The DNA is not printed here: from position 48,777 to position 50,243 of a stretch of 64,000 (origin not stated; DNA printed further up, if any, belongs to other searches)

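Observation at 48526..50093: Kinase-like :: deoxyribosyltransferase-like fusion protein with a 118 aa partner: a possible nucleotide-modifying or nucleotide-depleting module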

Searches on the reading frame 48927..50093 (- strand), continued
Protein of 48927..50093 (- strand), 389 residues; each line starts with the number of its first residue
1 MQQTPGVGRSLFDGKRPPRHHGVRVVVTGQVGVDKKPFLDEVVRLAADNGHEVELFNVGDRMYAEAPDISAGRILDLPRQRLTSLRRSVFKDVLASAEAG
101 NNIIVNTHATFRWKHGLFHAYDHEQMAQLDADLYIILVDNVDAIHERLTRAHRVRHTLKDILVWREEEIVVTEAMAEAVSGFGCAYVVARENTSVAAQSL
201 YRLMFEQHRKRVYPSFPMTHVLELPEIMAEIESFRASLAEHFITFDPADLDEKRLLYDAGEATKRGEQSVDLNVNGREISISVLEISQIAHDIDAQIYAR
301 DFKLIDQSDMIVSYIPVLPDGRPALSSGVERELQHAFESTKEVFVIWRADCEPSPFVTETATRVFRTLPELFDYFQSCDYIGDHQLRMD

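Call 40: search_protein_representatives(protein=window:48927-50093:-)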
Query: 389 residues. Proteins with E-value up to 0.001 (for the whole library): 938; up to 1e-10: 574; up to 1e-30: 145. The best 150 are listed.
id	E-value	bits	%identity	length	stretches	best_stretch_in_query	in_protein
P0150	4.0e-144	496.6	61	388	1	22-376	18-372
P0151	2.4e-97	342.6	64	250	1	144-387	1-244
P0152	7.4e-97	341.0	46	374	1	20-375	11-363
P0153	4.3e-95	335.2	47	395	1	23-376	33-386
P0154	6.1e-92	324.8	57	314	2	155-377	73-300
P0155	3.3e-90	319.1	43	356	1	25-383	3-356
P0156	9.0e-87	307.8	45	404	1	13-373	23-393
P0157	1.3e-86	307.3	43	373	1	19-373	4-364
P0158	1.4e-83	297.3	42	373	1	21-374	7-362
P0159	1.6e-83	297.1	42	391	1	14-377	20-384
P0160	2.8e-83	296.3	45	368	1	21-380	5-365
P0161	3.1e-83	296.2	45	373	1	23-377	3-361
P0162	1.2e-81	291.0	45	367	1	24-380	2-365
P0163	1.6e-80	287.3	45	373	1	23-376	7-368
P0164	5.7e-80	285.5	43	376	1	17-378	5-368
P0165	7.4e-78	278.5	43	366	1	24-370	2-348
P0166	5.3e-77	275.7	42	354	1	24-377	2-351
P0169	3.9e-75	269.5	40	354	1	25-375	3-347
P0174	1.5e-71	257.7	40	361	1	24-380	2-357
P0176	2.6e-68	247.1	42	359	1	24-375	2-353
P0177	2.7e-68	247.0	37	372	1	23-380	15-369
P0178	1.1e-67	245.0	40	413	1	24-360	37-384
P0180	1.8e-66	241.0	39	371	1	24-387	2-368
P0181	5.6e-66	239.4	44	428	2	24-257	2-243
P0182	3.2e-65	236.9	36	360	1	24-375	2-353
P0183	3.6e-65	236.7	43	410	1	24-367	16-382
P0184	1.9e-63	231.1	37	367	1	23-377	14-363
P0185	6.4e-63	229.3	41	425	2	24-260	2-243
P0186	1.0e-62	228.7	40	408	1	18-358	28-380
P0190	1.8e-60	221.3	40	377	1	24-383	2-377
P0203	9.6e-53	195.9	34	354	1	28-376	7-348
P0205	4.7e-52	193.6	34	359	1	24-381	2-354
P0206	1.2e-50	188.9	37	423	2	23-257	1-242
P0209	3.9e-49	184.0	36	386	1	24-380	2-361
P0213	3.8e-48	180.7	32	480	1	12-373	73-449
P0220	1.8e-46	175.2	36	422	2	24-256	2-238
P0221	6.9e-46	173.3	33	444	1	11-373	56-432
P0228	3.7e-44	167.6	31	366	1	24-375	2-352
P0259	4.5e-37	144.3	34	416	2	24-256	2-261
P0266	7.5e-36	140.3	31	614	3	27-254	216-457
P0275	7.0e-35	137.1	29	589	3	51-254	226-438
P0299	3.0e-30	121.8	31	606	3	25-259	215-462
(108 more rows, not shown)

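Call 41: list_cluster_members(proteins=[P0152, P0155, P0160, P0169, P0177, P0182, P0203, P0228, P0213, P0266])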
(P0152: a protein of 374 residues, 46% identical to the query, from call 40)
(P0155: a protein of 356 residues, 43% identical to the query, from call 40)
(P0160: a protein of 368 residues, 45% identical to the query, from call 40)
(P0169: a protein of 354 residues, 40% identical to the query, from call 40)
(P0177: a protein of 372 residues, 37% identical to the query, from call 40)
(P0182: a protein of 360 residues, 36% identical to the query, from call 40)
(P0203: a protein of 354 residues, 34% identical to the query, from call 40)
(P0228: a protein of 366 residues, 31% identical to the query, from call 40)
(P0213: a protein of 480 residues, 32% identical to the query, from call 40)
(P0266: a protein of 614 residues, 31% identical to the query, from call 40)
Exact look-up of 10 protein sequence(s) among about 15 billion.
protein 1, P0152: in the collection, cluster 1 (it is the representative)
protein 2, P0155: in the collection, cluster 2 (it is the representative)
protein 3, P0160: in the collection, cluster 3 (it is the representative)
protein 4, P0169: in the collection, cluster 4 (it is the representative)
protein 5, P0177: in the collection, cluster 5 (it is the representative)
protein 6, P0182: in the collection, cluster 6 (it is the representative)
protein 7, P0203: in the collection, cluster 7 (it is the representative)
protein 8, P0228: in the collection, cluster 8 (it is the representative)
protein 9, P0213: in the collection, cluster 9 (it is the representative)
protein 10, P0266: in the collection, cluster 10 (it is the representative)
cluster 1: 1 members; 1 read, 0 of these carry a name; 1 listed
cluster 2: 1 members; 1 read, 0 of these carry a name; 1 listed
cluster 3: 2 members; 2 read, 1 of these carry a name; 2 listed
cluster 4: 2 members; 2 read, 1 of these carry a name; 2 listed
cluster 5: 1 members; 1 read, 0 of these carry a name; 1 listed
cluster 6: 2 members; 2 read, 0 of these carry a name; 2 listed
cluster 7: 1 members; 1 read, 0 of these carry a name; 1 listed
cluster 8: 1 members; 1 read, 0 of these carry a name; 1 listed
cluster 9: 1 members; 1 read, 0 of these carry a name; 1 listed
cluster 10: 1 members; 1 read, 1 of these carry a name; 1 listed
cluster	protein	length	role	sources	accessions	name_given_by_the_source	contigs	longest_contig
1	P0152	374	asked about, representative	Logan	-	-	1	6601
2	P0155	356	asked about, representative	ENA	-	-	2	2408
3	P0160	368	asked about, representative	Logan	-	-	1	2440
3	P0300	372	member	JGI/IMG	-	adenylate kinase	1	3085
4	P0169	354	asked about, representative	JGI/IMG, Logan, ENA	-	adenylate kinase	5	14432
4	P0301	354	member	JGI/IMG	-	-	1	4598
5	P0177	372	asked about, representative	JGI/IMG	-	-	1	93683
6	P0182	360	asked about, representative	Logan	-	-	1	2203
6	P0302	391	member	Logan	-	-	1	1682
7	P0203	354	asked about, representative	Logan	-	-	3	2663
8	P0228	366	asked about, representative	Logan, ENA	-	-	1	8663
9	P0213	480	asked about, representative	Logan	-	-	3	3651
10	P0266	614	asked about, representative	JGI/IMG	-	adenylate kinase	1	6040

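Call 48: find_encoding_contigs(protein=P0177, flank=6000, max_places=3)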
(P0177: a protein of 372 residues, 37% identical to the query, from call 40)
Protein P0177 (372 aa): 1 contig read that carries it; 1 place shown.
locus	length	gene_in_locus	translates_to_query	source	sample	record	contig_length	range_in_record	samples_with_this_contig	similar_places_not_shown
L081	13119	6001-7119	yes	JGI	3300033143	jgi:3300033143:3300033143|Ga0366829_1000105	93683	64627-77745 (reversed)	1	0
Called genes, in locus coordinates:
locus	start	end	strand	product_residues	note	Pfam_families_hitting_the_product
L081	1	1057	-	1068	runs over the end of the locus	PF13091:PLDc_2, PF13307:Helicase_C_2 (faint), PF04851:ResIII (faint), PF00176:SNF2-rel_dom (weak), PF00271:Helicase_C, PF22590:Cas3-like_C_2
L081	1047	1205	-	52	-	-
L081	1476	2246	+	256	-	PF01939:NucS_C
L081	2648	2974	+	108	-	-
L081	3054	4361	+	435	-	-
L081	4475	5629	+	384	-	-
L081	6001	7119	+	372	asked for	PF13207:AAA_17 (weak)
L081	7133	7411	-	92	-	-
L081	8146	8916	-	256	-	PF19810:HFX_2341_N, PF22665:WHD_DUF6293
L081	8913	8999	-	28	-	-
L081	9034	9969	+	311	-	PF03883:H2O2_YaaD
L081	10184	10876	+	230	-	PF26345:ScoMcrA_N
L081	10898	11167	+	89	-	-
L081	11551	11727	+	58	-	PF04014:MazE_antitoxin (weak)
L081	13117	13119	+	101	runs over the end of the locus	-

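Call 49: find_encoding_contigs(protein=P0169, flank=6000, max_places=3)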
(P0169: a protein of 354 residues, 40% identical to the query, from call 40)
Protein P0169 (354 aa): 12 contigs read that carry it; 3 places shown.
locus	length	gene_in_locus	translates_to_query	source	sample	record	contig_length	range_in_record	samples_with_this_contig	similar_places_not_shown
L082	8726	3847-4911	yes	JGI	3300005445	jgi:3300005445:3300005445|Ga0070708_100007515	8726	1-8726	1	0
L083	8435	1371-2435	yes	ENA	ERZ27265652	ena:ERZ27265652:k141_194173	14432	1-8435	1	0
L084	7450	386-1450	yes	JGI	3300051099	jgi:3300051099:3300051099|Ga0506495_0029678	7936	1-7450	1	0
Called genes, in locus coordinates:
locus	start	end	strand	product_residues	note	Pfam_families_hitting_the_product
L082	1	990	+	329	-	?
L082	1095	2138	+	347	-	PF08240:ADH_N, PF16912:Glu_dehyd_C, PF00107:ADH_zinc_N, PF13602:ADH_zinc_N_2 (weak)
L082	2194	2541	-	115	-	-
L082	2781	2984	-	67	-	-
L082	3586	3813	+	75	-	-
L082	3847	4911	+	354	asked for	PF13207:AAA_17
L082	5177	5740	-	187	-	-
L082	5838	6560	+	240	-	-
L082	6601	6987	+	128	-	-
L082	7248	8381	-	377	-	PF08797:HIRAN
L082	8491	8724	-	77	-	?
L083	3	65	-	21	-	?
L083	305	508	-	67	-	-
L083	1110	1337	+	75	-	-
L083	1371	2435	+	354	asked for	PF13207:AAA_17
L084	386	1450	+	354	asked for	PF13207:AAA_17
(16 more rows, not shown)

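Call 50: find_encoding_contigs(protein=P0266, flank=6000, max_places=2)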
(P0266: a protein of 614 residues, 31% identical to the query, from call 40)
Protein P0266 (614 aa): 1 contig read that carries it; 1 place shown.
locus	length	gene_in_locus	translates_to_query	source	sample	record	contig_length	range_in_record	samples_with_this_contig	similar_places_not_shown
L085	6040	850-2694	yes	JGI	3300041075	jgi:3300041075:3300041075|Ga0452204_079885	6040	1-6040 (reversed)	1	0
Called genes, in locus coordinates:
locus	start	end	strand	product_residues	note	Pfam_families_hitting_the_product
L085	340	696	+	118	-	-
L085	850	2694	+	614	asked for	PF13207:AAA_17 (faint)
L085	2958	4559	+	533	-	PF25145:NfeD1b_N, PF01343:Peptidase_S49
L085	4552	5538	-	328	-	PF00005:ABC_tran, PF08352:oligo_HPY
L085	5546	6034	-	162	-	PF08352:oligo_HPY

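Call 51: find_encoding_contigs(protein=P0228, flank=6000, max_places=2)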
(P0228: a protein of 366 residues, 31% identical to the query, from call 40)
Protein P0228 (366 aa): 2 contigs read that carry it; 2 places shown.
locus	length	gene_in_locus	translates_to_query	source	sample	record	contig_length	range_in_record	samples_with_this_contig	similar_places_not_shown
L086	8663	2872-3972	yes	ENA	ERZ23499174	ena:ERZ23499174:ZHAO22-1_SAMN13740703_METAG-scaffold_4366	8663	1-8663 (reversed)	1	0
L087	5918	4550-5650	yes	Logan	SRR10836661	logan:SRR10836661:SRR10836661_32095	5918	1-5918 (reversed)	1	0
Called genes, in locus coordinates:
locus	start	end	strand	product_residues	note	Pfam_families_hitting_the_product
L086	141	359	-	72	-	PF12728:HTH_17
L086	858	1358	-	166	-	-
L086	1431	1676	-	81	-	PF12728:HTH_17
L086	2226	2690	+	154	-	-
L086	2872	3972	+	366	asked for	-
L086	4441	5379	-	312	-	-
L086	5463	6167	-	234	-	-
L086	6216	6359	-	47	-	-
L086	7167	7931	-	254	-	-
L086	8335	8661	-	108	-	?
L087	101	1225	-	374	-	PF24624:Int_N, PF00589:Phage_integrase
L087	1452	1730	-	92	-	-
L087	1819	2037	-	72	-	PF12728:HTH_17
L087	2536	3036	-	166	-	-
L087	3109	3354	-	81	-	PF12728:HTH_17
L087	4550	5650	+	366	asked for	-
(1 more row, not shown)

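Call 52: search_protein_families(library=padloc, proteins=[P0177, P0169, P0228, P0266, P0152, P0213, P0203, P0182], max_evalue=0.01)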
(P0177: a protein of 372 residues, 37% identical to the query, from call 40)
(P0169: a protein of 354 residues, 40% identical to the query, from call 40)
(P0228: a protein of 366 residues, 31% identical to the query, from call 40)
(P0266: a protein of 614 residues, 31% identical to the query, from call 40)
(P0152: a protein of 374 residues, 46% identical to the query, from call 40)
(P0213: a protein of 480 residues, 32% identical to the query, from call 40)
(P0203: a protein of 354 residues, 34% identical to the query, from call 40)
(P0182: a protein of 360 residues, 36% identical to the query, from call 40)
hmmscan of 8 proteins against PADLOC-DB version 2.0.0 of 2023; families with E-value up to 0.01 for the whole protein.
P0177 (372 aa): 0 families

P0169 (354 aa): 0 families

P0228 (366 aa): 0 families

P0266 (614 aa): 0 families

P0152 (374 aa): 0 families

P0213 (480 aa): 0 families

P0203 (354 aa): 0 families

P0182 (360 aa): 0 families

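Call 54: search_protein_families(library=pfam, proteins=[P0266, P0275, P0299, P0213, P0221, P0181, P0185, P0206, P0220, P0259], max_evalue=0.01)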
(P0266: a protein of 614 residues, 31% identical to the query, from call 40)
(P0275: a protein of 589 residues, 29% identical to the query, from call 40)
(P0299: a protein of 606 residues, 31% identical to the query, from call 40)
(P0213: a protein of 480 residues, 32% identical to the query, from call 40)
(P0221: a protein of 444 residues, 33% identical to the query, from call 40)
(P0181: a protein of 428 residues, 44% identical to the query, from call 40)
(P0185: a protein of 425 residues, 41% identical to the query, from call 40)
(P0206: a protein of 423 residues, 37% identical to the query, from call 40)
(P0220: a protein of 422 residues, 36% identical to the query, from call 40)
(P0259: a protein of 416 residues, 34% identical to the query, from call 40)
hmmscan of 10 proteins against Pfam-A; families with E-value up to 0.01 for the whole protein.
P0266 (614 aa): 2 families
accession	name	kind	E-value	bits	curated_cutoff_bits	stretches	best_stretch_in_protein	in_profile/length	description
PF13207.12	AAA_17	-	3.3e-09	37.6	27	1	31-143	20-122/136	AAA domain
PF05014.21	Nuc_deoxyrib_tr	-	0.0029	18.2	28.8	1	524-580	42-98/117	Nucleoside 2-deoxyribosyltransferase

P0275 (589 aa): 2 families
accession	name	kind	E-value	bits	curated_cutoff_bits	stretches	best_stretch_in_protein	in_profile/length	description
PF13207.12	AAA_17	-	2.5e-07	31.5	27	1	17-127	20-122/136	AAA domain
PF05014.21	Nuc_deoxyrib_tr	-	0.004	17.7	28.8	1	501-553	46-98/117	Nucleoside 2-deoxyribosyltransferase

P0299 (606 aa): 2 families
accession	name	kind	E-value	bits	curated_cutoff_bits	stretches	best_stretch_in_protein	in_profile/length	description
PF05014.21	Nuc_deoxyrib_tr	-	3.9e-05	24.2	28.8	1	519-569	46-96/117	Nucleoside 2-deoxyribosyltransferase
PF13207.12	AAA_17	-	0.00034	21.3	27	0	7-136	2-117/136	AAA domain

P0213 (480 aa): 0 families

P0221 (444 aa): 0 families

P0181 (428 aa): 2 families
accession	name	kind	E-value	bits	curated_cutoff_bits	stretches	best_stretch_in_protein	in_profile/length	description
PF13207.12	AAA_17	-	9.2e-14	52.3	27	1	6-135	1-126/136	AAA domain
PF05014.21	Nuc_deoxyrib_tr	-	0.0013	19.2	28.8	1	340-402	47-103/117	Nucleoside 2-deoxyribosyltransferase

P0185 (425 aa): 2 families
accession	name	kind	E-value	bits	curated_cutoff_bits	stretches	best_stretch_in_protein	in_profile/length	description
PF13207.12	AAA_17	-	3.4e-12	47.2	27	1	6-140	1-127/136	AAA domain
PF05014.21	Nuc_deoxyrib_tr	-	0.003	18.1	28.8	1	334-396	46-103/117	Nucleoside 2-deoxyribosyltransferase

P0206 (423 aa): 1 family
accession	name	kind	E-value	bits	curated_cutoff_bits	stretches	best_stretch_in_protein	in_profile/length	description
PF13207.12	AAA_17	-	3.3e-12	47.3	27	1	21-137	13-125/136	AAA domain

P0220 (422 aa): 1 family
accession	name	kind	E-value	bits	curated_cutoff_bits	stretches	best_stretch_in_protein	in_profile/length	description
PF13207.12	AAA_17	-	1.1e-08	35.9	27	1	30-134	20-122/136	AAA domain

P0259 (416 aa): 2 families
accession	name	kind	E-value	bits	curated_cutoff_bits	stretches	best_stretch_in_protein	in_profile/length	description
PF05014.21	Nuc_deoxyrib_tr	-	3.8e-05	24.3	28.8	1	331-386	49-99/117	Nucleoside 2-deoxyribosyltransferase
PF13207.12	AAA_17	-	0.0052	17.5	27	1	6-137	1-124/136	AAA domain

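Call 55: search_dna_similar(query=window:48927-50093:-, collection=phages, mode=protein, max_evalue=0.001, max_rows=15)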
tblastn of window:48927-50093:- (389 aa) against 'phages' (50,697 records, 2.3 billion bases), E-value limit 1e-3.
No match.

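Call 56: search_dna_similar(query=window:48927-50093:-, collection=plasmids, mode=protein, max_evalue=0.001, max_rows=15)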
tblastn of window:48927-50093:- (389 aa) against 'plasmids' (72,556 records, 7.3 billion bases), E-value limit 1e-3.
No match.

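Call 62: find_encoding_contigs(protein=P0153, flank=6000, max_places=2)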
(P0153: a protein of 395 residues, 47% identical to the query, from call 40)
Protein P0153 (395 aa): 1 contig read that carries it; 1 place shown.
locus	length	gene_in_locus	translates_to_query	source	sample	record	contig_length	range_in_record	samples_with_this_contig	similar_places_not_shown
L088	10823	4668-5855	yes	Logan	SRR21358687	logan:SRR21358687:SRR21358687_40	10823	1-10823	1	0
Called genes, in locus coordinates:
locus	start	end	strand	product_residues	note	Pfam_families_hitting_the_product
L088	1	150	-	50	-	?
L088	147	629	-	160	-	PF02643:DUF192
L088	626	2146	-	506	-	-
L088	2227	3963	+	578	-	PF13231:PMT_2 (weak)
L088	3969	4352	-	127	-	PF01050:MannoseP_isomer (weak), PF05899:Cupin_3 (weak), PF07883:Cupin_2, PF02311:AraC_binding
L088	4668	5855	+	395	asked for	-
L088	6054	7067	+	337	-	PF00493:MCM, PF20030:bpMoxR, PF05496:RuvB_N (faint), PF07726:AAA_3, PF07728:AAA_5, PF00004:AAA, PF17863:AAA_lid_2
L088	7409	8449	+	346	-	-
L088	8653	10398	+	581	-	-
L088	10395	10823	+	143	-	?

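Call 63: find_encoding_contigs(protein=P0186, flank=6000, max_places=2)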
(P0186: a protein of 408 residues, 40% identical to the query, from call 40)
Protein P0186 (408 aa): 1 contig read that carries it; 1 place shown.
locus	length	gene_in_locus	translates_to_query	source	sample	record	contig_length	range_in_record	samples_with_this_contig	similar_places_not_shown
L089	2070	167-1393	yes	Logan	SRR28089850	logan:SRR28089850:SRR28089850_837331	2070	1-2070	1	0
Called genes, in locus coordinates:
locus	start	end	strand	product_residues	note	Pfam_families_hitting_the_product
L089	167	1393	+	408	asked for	PF13207:AAA_17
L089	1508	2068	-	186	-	?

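Call 65: fold_search(model_id=the predicted structure, library=pdb)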
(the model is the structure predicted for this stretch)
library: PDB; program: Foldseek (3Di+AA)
matches with E <= 10: 1314; with E <= 0.001: 95
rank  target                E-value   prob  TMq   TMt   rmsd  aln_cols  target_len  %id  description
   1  1kht_A                2.3e-08  1.00  0.39  0.74   3.7       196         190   18  Adenylate kinase from Methanococcus voltae (released 2003-06-03)
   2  1ki9_B                3.7e-08  1.00  0.39  0.73   3.8       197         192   15  Adenylate kinase from Methanococcus thermolithotrophicus (released 2003-06-03)
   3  6pk5_A                4.1e-08  1.00  0.40  0.77   3.7       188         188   18  Adenylate kinase from Methanococcus igneus - apo form (released 2020-07-01)
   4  1ki9_A                7.3e-08  1.00  0.38  0.70   4.1       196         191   17  Adenylate kinase from Methanococcus thermolithotrophicus (released 2003-06-03)
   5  6pk5_B                9.2e-08  1.00  0.39  0.74   4.0       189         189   19  Adenylate kinase from Methanococcus igneus - apo form (released 2020-07-01)
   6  6pk5_E                9.2e-08  1.00  0.36  0.66   4.4       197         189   21  Adenylate kinase from Methanococcus igneus - apo form (released 2020-07-01)
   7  6ln3                  9.7e-08  1.00  0.42  0.76   4.0       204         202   22  Crystal structure of adenylate kinase from an extremophilic archaeon Aeropyrum pernix with ATP and AMP (released 2020-04-22)
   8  6pk5_C                1.1e-07  1.00  0.39  0.75   3.7       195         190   17  Adenylate kinase from Methanococcus igneus - apo form (released 2020-07-01)
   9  6pjw_A                1.9e-07  1.00  0.41  0.80   3.1       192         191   18  Adenylate kinase from Methanococcus igneus - AMP bound form (released 2020-01-22)
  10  7owe_D                2.9e-07  1.00  0.39  0.72   3.7       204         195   18  Odinarchaeota Adenylate kinase (OdinAK) in complex with inhibitor Ap5a (released 2022-09-28)
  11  1nks_A                3.3e-07  1.00  0.39  0.74   3.6       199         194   22  ADENYLATE KINASE FROM SULFOLOBUS ACIDOCALDARIUS (released 1998-12-09)
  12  6pk5_F                3.7e-07  1.00  0.38  0.71   4.1       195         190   20  Adenylate kinase from Methanococcus igneus - apo form (released 2020-07-01)
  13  7owj_E                5.2e-07  1.00  0.38  0.72   4.5       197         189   17  Odinarchaeota Adenylate kinase (OdinAK) in complex with GTP (released 2022-09-28)
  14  7owj_C                5.8e-07  1.00  0.37  0.70   4.1       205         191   18  Odinarchaeota Adenylate kinase (OdinAK) in complex with GTP (released 2022-09-28)
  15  7owj_F                1.0e-06  1.00  0.37  0.66   4.6       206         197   18  Odinarchaeota Adenylate kinase (OdinAK) in complex with GTP (released 2022-09-28)
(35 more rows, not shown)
